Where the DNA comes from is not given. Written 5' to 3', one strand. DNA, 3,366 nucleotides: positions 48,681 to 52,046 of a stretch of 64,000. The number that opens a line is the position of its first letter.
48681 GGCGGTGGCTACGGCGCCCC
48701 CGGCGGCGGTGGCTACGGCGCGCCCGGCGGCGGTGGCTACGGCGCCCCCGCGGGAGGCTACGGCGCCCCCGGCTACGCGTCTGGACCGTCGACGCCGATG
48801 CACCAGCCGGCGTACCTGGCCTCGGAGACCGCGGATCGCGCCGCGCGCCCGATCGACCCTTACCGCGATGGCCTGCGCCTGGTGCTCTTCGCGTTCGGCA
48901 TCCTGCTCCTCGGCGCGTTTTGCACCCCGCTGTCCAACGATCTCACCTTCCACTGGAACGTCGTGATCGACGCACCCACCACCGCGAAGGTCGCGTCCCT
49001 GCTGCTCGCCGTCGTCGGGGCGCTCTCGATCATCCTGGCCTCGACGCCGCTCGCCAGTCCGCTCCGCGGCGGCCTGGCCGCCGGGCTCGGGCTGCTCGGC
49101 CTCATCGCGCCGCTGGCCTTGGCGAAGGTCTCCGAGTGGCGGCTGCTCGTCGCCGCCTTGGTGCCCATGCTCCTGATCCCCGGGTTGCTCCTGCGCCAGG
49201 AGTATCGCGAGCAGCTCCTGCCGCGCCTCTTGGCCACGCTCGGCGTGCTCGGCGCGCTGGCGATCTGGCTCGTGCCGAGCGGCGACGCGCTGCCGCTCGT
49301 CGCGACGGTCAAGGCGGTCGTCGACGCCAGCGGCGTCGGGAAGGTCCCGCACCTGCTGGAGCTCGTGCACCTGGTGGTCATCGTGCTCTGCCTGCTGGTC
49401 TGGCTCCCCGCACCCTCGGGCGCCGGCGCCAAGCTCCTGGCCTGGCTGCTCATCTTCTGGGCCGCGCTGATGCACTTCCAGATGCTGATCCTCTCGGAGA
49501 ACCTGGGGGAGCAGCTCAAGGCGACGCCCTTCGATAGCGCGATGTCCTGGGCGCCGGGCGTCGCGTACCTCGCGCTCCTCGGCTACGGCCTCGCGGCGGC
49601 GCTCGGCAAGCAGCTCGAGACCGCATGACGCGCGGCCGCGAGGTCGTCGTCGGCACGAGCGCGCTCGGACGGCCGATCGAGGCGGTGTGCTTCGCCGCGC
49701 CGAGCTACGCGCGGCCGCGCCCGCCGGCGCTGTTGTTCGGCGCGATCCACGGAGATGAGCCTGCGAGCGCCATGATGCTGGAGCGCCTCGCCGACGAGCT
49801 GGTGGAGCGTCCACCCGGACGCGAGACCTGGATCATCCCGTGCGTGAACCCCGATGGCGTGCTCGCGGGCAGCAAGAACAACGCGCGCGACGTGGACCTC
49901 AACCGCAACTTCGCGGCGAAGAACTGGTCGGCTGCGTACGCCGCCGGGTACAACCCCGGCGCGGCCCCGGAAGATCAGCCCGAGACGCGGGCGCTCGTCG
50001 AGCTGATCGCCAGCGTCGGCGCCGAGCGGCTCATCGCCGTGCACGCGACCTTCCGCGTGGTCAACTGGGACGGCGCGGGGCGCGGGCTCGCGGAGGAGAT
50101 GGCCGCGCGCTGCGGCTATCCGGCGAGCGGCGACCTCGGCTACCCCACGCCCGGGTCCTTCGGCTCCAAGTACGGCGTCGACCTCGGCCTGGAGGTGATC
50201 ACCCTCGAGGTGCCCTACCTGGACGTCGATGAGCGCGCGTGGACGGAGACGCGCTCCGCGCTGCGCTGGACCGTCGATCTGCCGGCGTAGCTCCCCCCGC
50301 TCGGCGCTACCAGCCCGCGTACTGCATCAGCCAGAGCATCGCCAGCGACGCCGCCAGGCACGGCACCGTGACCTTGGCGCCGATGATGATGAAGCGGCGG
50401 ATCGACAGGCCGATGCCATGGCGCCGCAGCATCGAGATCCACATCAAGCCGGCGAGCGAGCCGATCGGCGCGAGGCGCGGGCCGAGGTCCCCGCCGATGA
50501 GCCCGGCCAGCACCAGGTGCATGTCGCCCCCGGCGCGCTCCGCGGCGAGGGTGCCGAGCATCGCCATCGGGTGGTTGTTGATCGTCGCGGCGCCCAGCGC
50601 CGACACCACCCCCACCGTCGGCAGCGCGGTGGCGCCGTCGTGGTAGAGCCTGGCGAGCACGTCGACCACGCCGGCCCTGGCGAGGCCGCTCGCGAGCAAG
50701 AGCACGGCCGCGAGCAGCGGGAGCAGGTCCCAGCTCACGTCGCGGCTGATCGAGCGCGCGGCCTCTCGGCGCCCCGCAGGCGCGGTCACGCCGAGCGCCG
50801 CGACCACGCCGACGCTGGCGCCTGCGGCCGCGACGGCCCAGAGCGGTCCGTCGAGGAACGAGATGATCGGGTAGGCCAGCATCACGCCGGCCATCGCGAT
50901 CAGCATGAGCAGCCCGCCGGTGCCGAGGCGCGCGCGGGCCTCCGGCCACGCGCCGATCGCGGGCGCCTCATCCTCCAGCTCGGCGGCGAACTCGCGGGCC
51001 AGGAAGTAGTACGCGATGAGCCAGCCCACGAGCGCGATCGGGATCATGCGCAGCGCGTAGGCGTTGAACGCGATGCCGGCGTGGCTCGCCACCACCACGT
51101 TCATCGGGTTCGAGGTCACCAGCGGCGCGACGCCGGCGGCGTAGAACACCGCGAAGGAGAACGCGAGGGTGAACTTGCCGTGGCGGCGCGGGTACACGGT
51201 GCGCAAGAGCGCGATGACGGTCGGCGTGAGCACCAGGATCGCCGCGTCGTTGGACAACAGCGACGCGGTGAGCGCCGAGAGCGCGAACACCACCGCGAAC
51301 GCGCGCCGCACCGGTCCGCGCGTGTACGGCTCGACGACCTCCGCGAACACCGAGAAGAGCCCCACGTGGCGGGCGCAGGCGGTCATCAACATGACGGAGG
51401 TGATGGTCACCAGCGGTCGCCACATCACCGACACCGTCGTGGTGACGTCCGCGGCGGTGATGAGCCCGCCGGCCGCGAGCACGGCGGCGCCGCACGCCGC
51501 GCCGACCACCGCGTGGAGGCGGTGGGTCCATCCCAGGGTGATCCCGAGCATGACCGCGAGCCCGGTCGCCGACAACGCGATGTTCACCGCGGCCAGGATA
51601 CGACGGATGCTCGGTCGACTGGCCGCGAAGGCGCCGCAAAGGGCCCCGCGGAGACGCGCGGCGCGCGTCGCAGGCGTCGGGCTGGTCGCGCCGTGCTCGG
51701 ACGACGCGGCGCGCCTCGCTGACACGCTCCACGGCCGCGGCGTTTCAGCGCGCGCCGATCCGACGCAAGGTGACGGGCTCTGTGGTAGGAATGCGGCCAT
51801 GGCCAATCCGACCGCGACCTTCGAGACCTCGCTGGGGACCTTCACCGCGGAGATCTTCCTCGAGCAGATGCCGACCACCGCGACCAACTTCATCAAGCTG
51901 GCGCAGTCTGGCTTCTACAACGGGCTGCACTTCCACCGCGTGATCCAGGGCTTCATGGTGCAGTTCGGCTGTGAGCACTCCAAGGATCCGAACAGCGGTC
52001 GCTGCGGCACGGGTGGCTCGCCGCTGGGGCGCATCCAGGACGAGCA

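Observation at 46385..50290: Divergent unit: dual-cNMP-binding TPR protein vs. a zinc-ribbon/Pro-repeat/GY-repeat/multi-TM protein coupled to an M14 peptidase. AT-rich start and internal 60-bp x5 and 15-bp x5 DNA repeats.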

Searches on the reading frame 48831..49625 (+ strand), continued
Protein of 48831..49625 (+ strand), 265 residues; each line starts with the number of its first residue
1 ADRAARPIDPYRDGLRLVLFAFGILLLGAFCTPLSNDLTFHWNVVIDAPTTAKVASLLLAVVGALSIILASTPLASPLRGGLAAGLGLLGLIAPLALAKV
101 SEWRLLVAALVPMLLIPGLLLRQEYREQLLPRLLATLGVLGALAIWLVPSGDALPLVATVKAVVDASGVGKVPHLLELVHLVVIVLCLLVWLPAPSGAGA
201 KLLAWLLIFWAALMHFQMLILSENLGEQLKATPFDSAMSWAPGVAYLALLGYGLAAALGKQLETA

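Call 80: find_homologous_proteins(query=A3, max_evalue=0.00001)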
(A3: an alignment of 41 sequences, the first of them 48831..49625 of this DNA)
Query A3 (41 sequences) (265 aa, profile of the alignment): 62 proteins with E <= 0.00001 among 8000 candidates.
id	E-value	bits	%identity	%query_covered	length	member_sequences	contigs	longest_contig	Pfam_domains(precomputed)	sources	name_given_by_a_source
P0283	1.1e-103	365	45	98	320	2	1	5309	-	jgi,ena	-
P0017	3.4e-103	363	49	99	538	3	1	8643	-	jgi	jgi:hypothetical protein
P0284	9.3e-101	355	46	99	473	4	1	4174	-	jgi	-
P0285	2.7e-100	354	46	99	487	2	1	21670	-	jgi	jgi:hypothetical protein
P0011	3.5e-100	353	45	98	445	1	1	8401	-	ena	-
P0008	4.2e-99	350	48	99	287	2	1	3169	-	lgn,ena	-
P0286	7.1e-98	346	45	98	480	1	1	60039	-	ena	-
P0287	3.3e-97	343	46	99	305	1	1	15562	-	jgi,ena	-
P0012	8.0e-96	339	44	98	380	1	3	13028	-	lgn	-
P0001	2.9e-94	334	65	100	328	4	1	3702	-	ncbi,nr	ncbi:MAG TPA: hypothetical protein PKU97_10790, partial [Kofleriaceae bacterium]|nr:hypothetical pro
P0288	1.5e-93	332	46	99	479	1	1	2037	-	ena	-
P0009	1.0e-92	329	48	93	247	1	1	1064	-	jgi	jgi:hypothetical protein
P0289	2.7e-92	327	45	98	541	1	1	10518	-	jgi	jgi:hypothetical protein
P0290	1.6e-91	325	62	100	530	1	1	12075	-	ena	-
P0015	1.6e-91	325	69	100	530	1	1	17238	-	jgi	jgi:hypothetical protein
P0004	2.0e-91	325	56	99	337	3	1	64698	-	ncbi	-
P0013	1.8e-77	279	42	86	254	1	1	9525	-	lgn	-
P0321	1.6e-65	240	35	99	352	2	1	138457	-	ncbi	ncbi:hypothetical protein [Haliangium sp.]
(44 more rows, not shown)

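Call 81: find_encoding_contigs(protein=P0321, flank=6000, max_places=2)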
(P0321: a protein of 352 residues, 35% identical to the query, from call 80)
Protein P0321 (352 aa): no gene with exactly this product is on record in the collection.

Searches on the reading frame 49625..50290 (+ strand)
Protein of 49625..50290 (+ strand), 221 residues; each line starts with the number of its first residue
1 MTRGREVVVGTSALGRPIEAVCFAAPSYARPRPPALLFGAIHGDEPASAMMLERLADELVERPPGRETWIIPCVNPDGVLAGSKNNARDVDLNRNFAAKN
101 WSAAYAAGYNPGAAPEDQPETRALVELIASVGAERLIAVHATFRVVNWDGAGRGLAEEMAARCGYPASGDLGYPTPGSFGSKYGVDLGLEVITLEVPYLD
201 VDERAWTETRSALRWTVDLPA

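Call 3: search_protein_families(library=pfam, proteins=[window:49625-50290:+], max_evalue=0.01)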
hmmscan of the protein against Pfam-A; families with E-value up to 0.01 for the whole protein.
window:49625-50290:+ (221 aa): 3 families
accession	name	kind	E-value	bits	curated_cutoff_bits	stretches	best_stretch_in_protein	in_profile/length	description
PF00246.29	Peptidase_M14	-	2.8e-16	60.4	21.6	1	7-147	19-189/286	Zinc carboxypeptidase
PF24827.1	AstE_AspA_cat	-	4.1e-09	36.7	25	1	34-100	4-68/192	Succinylglutamate desuccinylase/Aspartoacylase catalytic domain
PF10994.13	DUF2817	-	0.001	19.1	23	1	48-110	69-132/341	Protein of unknown function (DUF2817)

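Call 8: search_protein_families(library=ncbifam, proteins=[window:49625-50290:+], max_evalue=0.01)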
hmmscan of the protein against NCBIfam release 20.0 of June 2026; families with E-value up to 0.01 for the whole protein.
window:49625-50290:+ (221 aa): 1 family
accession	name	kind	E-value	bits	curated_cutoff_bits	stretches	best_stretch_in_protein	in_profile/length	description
NF007897.0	PRK10602.1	equivalog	4e-31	107.9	157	1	9-204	20-219/237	murein tripeptide amidase MpaA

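Call 31: search_solved_structures(query=window:49625-50287:+, max_evalue=0.001, show_alignments=2)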
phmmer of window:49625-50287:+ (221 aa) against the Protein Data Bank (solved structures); distinct sequences matched with E-value up to 0.001: 2.
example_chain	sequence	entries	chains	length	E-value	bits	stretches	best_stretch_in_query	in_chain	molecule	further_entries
5hxd_A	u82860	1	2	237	4.9e-23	85.3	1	10-205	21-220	Protein MpaA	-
4axv_A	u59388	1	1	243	1.4e-12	51.1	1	10-202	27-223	MPAA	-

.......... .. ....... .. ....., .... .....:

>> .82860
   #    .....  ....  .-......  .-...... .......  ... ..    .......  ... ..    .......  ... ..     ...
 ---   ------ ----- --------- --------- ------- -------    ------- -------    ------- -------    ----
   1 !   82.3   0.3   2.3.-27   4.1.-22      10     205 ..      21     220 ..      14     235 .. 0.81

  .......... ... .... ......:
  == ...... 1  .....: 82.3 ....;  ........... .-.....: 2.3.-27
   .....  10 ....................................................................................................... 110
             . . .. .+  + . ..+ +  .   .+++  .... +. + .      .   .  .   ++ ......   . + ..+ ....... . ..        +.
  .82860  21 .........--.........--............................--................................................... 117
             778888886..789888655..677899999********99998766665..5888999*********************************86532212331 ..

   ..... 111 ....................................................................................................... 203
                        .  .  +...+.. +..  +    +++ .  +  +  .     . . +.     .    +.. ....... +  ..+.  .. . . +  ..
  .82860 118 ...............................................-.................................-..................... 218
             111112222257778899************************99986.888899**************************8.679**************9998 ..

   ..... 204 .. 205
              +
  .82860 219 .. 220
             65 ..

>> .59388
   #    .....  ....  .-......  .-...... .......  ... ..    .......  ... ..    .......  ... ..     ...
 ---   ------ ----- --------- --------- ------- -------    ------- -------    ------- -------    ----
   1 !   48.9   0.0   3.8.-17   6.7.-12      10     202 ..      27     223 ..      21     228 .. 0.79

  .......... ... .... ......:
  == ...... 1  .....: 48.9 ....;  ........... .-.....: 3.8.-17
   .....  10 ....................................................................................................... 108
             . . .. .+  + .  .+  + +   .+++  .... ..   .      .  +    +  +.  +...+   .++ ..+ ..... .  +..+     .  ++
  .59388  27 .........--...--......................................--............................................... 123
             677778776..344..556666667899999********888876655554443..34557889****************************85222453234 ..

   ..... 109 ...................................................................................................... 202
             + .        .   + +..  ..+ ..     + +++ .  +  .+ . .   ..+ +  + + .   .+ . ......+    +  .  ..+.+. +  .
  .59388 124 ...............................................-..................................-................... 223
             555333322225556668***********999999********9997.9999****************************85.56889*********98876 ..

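Call 42: find_encoding_contigs(protein=window:49625-50290:+, flank=3000, max_places=4)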
Protein window:49625-50290:+ (221 aa): 3 contigs read that carry it; 2 places shown.
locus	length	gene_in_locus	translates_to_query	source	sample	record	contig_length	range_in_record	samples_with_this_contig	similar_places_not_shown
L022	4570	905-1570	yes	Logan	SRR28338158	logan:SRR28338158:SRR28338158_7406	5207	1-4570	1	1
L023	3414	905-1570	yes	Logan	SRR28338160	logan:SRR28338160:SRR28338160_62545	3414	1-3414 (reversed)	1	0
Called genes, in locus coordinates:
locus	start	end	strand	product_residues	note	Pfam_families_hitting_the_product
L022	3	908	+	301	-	?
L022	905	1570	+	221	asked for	PF00246:Peptidase_M14, PF24827:AstE_AspA_cat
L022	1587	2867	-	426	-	PF02040:ArsB, PF03600:CitMHS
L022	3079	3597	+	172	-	PF00160:Pro_isomerase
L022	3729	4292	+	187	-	PF00188:CAP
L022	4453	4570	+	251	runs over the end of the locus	?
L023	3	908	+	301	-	?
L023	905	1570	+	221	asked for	PF00246:Peptidase_M14, PF24827:AstE_AspA_cat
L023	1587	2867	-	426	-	PF02040:ArsB, PF03600:CitMHS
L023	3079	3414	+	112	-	?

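Call 54: find_homologous_proteins(query=window:49625-50287:+, max_evalue=1e-10)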
Query window:49625-50287:+ (221 aa): 3488 proteins with E <= 1e-10 among 4669 candidates; the best 120 are listed.
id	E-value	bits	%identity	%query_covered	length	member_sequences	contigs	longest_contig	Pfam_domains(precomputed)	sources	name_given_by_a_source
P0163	3.0e-144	497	100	100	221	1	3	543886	PF24827.2,PF00246.30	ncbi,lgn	ncbi:MAG: DUF2817 domain-containing protein [Kofleriaceae bacterium]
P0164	2.1e-122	425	84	100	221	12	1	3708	PF24827.2,PF00246.30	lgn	-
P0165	1.3e-120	419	83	100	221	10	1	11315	PF24827.2,PF00246.30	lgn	-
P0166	1.3e-119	416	82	100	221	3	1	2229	PF24827.2,PF00246.30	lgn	-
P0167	3.5e-118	411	81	100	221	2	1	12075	PF24827.2,PF00246.30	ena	-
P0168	1.3e-117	409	80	100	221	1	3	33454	PF24827.2,PF00246.30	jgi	jgi:murein peptide amidase A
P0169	7.8e-117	407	80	100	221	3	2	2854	PF24827.2,PF00246.30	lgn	-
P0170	2.3e-116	405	81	100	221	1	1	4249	PF24827.2,PF00246.30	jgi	jgi:protein MpaA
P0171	4.9e-116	404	80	100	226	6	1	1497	PF24827.2,PF00246.30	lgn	-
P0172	1.5e-115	403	79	100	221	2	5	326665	PF24827.2,PF00246.30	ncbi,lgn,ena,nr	ncbi:MAG: DUF2817 domain-containing protein [Myxococcales bacterium]|nr:DUF2817 domain-containing pr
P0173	2.0e-114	399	78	100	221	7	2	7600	PF24827.2,PF00246.30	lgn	-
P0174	1.5e-113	396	79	100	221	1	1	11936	PF24827.2,PF00246.30,PF10994.14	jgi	jgi:murein peptide amidase A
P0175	2.1e-113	396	80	100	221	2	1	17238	PF24827.2,PF00246.30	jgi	jgi:murein peptide amidase A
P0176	2.9e-112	392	76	100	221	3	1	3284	PF24827.2,PF00246.30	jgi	jgi:protein MpaA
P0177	3.5e-112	392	77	98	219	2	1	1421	PF24827.2,PF00246.30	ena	-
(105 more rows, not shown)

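Call 72: search_protein_families(library=padloc, proteins=[window:49625-50287:+], max_evalue=0.01)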
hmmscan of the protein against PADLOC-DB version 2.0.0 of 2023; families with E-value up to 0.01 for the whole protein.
window:49625-50287:+ (221 aa): 0 families

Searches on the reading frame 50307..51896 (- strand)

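Call 3: search_protein_families(library=pfam, proteins=[window:50307-51896:-], max_evalue=0.01)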
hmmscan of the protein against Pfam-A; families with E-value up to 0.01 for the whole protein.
window:50307-51896:- (529 aa): 2 families
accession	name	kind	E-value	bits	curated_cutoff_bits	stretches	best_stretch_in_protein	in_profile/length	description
PF02040.21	ArsB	-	2.2e-30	106.8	22.2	1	122-522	14-420/423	Arsenical pump membrane protein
PF03600.22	CitMHS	-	9e-24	84.6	31.9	1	125-454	7-316/336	Citrate transporter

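Call 8: search_protein_families(library=ncbifam, proteins=[window:50307-51896:-], max_evalue=0.01)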
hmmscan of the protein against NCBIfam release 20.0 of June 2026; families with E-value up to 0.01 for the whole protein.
window:50307-51896:- (529 aa): 3 families
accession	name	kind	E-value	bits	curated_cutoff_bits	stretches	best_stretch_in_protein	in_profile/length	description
NF011980.0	PRK15445.1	subfamily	1.5e-45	156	457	1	126-524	22-425/430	arsenical efflux pump membrane protein ArsB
TIGR00935.1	2a45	subfamily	1.6e-39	136.3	415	1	127-524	21-423/426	arsenite/antimonite efflux transporter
NF033877.0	arsB_Sta_pI258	exception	2.7e-35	122.4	760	1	125-523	21-424/429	arsenite efflux transporter membrane subunit ArsB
